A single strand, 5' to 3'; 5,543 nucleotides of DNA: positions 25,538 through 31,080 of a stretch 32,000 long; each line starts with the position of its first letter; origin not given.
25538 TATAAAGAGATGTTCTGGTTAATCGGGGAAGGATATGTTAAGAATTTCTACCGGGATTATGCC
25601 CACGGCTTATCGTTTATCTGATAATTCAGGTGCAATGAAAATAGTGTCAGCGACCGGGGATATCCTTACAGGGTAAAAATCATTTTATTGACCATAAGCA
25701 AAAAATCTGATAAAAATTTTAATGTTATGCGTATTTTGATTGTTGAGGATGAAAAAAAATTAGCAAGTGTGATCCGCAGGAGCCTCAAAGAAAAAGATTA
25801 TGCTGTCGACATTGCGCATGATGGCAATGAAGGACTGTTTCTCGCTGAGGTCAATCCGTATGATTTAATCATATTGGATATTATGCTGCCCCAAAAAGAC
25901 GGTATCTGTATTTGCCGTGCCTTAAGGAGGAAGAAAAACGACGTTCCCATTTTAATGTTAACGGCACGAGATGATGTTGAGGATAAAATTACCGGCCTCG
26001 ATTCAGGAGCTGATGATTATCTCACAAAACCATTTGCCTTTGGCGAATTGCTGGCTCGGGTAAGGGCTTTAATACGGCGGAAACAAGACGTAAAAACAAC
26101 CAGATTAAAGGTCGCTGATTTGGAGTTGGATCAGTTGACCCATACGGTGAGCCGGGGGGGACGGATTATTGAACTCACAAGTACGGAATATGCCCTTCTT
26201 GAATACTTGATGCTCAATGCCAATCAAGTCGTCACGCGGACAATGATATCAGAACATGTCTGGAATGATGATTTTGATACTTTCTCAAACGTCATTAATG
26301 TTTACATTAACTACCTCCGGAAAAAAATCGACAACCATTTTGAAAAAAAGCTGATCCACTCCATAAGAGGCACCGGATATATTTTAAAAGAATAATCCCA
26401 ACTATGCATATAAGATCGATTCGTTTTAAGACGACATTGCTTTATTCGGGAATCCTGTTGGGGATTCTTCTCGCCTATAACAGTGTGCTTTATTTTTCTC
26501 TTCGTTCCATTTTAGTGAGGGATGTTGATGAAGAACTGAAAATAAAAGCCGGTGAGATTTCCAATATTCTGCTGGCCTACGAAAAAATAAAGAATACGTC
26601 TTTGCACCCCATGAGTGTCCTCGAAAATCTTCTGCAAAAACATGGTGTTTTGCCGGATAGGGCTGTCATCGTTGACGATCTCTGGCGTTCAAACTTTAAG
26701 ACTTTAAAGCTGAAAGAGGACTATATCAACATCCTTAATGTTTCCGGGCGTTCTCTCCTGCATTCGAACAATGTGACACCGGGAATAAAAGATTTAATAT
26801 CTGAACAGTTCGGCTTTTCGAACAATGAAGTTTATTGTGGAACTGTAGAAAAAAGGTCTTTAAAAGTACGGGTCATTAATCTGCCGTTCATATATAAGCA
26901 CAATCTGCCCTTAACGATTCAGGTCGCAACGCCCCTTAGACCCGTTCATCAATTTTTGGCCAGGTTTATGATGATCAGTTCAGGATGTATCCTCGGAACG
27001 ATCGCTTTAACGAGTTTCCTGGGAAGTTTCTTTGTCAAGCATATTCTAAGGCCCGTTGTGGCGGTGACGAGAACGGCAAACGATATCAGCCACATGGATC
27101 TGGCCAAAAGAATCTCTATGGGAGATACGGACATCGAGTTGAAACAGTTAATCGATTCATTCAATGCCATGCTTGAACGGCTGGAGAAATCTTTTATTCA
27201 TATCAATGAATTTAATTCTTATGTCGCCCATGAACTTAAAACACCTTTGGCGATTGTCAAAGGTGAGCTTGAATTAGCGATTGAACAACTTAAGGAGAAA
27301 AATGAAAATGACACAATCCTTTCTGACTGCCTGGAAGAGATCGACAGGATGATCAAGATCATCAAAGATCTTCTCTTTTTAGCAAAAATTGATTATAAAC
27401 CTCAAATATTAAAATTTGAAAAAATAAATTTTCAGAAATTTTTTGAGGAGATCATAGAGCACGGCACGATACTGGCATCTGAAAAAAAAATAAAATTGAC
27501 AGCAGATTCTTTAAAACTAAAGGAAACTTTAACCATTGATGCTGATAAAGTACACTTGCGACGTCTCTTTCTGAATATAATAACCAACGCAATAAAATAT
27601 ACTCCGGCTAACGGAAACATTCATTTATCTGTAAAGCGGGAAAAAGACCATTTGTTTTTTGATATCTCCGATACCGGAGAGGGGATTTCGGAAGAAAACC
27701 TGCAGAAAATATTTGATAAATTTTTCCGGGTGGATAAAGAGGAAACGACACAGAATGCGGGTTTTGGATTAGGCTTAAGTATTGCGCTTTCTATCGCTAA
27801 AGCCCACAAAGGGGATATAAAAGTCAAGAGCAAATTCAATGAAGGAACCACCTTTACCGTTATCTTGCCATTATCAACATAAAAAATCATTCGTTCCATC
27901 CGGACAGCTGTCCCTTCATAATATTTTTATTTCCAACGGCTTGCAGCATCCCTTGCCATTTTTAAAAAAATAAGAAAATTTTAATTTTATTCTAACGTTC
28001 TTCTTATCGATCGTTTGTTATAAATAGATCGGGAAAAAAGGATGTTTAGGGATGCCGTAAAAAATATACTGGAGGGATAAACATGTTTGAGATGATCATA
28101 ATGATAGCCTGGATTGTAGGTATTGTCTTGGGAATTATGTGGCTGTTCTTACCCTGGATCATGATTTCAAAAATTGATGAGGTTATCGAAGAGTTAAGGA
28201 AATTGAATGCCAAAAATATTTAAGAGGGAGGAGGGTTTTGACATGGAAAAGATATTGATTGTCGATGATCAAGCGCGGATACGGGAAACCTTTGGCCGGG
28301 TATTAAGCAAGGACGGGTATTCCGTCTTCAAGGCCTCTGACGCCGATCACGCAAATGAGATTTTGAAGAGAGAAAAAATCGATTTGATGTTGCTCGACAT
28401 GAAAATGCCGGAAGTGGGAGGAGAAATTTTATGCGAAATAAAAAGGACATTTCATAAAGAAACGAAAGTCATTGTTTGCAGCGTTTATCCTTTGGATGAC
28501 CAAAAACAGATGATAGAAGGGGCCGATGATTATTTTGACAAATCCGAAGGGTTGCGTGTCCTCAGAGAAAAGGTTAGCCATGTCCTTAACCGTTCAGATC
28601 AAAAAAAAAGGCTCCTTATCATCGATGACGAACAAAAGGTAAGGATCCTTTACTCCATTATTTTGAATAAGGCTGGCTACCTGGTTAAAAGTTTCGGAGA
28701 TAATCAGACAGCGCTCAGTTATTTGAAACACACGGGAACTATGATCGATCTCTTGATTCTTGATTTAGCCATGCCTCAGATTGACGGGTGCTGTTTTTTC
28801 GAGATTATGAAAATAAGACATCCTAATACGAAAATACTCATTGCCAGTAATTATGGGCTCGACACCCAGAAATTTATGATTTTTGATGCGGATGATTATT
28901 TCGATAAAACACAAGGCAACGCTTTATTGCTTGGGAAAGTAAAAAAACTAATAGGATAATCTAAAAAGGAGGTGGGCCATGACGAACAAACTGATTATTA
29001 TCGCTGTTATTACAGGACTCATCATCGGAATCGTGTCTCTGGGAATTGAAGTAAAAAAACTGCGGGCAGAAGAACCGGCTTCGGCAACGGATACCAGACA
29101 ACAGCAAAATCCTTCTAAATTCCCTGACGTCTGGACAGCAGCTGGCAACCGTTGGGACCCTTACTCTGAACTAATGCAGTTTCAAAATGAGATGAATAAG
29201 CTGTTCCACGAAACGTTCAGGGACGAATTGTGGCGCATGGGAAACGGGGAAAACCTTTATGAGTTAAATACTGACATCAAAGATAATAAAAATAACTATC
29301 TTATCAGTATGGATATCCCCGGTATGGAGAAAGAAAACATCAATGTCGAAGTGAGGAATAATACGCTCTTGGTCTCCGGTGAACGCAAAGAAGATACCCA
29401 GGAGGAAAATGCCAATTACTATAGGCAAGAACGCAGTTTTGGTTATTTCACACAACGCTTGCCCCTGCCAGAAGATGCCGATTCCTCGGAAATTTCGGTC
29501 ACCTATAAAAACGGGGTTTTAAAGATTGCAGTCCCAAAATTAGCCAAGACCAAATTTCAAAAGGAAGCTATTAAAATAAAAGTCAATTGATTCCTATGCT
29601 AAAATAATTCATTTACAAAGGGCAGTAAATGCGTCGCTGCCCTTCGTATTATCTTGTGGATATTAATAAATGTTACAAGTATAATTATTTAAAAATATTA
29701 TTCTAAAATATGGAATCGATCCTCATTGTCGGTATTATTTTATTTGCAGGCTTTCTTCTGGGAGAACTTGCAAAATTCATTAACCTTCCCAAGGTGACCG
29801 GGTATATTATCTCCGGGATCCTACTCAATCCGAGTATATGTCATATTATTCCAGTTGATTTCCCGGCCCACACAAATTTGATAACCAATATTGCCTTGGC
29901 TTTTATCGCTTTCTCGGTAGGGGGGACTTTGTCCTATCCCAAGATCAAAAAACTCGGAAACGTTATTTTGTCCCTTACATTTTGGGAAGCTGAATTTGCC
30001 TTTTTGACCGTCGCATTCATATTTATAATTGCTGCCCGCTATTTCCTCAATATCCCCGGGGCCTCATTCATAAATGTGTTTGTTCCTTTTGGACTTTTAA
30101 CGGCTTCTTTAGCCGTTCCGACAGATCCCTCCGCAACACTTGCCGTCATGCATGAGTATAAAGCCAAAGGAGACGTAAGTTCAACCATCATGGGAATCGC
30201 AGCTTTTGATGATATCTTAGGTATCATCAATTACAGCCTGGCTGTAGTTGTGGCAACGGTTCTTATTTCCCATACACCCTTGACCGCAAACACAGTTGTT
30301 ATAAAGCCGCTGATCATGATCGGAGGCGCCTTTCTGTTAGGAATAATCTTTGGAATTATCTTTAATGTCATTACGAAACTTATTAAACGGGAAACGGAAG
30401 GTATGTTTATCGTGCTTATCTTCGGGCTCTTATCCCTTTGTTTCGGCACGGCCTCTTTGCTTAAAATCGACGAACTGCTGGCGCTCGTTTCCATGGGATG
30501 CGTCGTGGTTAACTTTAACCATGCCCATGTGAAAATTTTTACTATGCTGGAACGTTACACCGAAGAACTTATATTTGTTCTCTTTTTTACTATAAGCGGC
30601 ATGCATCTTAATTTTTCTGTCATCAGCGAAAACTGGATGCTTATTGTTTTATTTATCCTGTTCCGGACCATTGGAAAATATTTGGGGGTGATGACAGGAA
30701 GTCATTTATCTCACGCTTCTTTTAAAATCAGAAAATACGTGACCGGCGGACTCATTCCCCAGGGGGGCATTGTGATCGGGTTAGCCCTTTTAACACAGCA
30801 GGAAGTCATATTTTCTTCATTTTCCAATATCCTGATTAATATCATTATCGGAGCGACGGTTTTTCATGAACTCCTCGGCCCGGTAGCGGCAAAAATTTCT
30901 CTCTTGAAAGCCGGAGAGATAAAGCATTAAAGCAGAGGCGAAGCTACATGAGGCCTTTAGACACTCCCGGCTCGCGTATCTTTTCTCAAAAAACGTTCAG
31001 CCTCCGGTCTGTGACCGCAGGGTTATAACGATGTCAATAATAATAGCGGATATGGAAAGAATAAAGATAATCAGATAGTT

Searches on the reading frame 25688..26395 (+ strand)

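Call 54: search_protein_families(library=pfam, proteins=[window:25688-26395:+], max_evalue=0.001)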
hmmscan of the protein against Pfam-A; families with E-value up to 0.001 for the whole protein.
window:25688-26395:+ (235 aa): 2 families
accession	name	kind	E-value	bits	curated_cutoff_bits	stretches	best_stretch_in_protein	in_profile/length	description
PF00072.30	Response_reg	-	2.7e-30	105.2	30.2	1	16-126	1-111/111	Response regulator receiver domain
PF00486.34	Trans_reg_C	-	3.9e-26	91.4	26.2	1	160-233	3-77/77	Transcriptional regulatory protein, C terminal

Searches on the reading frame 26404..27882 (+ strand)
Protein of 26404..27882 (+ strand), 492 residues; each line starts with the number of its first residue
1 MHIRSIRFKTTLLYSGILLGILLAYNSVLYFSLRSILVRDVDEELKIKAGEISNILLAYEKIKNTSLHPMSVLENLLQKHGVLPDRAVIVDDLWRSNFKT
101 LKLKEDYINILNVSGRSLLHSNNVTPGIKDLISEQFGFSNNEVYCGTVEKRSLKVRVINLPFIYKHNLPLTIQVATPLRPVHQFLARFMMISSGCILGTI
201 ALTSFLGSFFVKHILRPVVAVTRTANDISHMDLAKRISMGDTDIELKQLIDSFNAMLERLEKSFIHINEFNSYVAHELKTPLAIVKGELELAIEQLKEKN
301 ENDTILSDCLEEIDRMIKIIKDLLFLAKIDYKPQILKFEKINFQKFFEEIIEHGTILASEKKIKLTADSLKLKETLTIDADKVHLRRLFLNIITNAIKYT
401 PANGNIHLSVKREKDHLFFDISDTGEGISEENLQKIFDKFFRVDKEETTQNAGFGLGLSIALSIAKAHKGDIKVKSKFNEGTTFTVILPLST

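Call 54: search_protein_families(library=pfam, proteins=[window:26404-27882:+], max_evalue=0.001)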
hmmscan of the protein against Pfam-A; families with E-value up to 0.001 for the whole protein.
window:26404-27882:+ (492 aa): 4 families
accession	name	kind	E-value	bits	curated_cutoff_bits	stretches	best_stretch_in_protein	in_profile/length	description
PF02518.31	HATPase_c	-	5.6e-29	101.2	26.4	1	381-491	2-110/111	Histidine kinase-, DNA gyrase B-, and HSP90-like ATPase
PF00512.31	HisKA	-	5.7e-15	55.5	26.9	1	268-330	3-64/66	His Kinase A (phospho-acceptor) domain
PF00672.30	HAMP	-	1.1e-08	35.7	25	1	209-261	1-52/53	HAMP domain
PF13589.12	HATPase_c_3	-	0.00045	20.7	25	1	391-462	9-81/137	Histidine kinase-, DNA gyrase B-, and HSP90-like ATPase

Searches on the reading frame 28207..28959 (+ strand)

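Call 54: search_protein_families(library=pfam, proteins=[window:28207-28959:+], max_evalue=0.001)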
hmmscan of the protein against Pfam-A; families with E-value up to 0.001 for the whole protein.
window:28207-28959:+ (250 aa): 1 family
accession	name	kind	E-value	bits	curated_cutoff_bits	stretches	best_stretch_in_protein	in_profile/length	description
PF00072.30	Response_reg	-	5.4e-38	130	30.2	2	16-123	1-110/111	Response regulator receiver domain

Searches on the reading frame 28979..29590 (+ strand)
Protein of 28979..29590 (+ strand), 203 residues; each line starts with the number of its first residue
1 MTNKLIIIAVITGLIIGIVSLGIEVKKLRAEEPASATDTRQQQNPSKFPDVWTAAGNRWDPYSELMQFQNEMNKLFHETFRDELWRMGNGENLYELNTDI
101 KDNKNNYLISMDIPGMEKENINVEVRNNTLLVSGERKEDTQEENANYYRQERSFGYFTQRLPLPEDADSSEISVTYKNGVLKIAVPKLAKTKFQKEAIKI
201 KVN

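Call 54: search_protein_families(library=pfam, proteins=[window:28979-29590:+], max_evalue=0.001)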
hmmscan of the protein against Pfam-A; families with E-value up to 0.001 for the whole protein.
window:28979-29590:+ (203 aa): 2 families
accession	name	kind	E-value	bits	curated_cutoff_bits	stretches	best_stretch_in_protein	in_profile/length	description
PF00011.27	HSP20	-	4.4e-26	91.4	20.8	1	99-202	1-101/102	Hsp20/alpha crystallin family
PF17886.7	ArsA_HSP20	-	0.00017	21.5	22.5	1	105-183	2-61/63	HSP20-like domain found in ArsA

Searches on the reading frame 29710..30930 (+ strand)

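Call 54: search_protein_families(library=pfam, proteins=[window:29710-30930:+], max_evalue=0.001)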
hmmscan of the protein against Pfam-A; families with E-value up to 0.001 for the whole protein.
window:29710-30930:+ (406 aa): 1 family
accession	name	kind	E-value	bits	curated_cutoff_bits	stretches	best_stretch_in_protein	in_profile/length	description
PF00999.27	Na_H_Exchanger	-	2.9e-33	115.7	26.2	1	12-392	6-372/375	Sodium/hydrogen exchanger, transmembrane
